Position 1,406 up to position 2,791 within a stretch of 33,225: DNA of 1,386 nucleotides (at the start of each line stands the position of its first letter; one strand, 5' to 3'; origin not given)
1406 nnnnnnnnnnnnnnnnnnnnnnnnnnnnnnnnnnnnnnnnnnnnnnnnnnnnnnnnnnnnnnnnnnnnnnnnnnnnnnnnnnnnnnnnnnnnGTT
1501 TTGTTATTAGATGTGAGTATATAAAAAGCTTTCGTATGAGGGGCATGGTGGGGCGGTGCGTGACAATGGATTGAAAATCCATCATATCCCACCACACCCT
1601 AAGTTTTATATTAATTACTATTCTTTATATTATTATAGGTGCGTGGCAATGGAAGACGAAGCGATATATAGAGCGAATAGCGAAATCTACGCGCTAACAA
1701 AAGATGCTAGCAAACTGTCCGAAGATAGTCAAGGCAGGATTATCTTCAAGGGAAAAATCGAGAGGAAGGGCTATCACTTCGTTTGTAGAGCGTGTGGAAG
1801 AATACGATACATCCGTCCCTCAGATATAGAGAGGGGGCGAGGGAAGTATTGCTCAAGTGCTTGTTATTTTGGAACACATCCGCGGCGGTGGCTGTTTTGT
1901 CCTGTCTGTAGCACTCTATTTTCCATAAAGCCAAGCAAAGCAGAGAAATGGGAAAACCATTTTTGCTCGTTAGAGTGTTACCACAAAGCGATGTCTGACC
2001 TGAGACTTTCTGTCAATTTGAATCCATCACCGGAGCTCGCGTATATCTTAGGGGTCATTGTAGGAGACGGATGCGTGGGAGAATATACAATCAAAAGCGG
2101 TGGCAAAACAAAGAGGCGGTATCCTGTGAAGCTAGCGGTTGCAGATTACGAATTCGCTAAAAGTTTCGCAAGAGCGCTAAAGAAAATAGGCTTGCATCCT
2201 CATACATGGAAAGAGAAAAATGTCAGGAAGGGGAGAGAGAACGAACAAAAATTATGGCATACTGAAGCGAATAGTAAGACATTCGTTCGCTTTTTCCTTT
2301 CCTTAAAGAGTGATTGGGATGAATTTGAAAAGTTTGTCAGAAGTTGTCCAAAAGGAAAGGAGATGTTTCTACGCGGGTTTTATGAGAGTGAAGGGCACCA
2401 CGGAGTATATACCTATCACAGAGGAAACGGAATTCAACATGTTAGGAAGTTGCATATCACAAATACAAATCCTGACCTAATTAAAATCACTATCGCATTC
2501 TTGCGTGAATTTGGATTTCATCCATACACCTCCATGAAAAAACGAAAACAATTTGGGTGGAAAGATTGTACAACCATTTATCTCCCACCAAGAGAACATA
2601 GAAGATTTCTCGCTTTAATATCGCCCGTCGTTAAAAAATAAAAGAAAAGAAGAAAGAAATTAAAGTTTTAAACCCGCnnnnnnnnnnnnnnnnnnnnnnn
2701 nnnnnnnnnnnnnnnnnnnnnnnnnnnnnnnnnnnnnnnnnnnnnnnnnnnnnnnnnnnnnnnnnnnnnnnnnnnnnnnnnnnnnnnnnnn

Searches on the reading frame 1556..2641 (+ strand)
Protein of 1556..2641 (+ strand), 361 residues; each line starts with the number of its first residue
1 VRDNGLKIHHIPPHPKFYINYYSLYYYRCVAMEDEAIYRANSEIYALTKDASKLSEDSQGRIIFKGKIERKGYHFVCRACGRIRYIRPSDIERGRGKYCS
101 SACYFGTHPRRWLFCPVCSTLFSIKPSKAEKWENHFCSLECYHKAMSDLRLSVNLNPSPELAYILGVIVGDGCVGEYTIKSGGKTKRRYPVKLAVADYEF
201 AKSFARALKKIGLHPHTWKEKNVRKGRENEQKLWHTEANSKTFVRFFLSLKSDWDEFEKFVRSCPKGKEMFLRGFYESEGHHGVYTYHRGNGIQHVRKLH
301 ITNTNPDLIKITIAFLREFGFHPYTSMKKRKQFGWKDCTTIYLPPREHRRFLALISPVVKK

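Call 9: search_protein_families(library=pfam, proteins=[window:1556-2641:+], max_evalue=0.1)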
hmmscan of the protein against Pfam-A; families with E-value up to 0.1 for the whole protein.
window:1556-2641:+ (361 aa): 3 families
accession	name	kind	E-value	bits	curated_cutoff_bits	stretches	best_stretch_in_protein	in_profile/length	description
PF14528.11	LAGLIDADG_3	-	5.2e-11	43.1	22.5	2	159-239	2-73/82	LAGLIDADG-like domain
PF01475.25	FUR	-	0.03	14.9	23.1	0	59-98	66-105/121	Ferric uptake regulator family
PF11809.13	DUF3330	-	0.048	14.2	25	1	126-160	28-61/69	Domain of unknown function (DUF3330)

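Call 10: search_protein_families(library=phrogs, proteins=[window:1556-2641:+], max_evalue=0.01)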
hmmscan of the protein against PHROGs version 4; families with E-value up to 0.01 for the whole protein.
window:1556-2641:+ (361 aa): 4 families
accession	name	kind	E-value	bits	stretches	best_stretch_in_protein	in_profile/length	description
phrog_5046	-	DNA, RNA and nucleotide metabolism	9.6e-07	30.1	1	160-246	7-88/161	HNH endonuclease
phrog_1271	-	DNA, RNA and nucleotide metabolism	1.6e-05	25.5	1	67-180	171-248/361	HNH endonuclease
phrog_2834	-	unknown function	0.0011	19.8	1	62-127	3-64/78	-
phrog_4645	-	DNA, RNA and nucleotide metabolism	0.0066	16.6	1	158-233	106-167/308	endonuclease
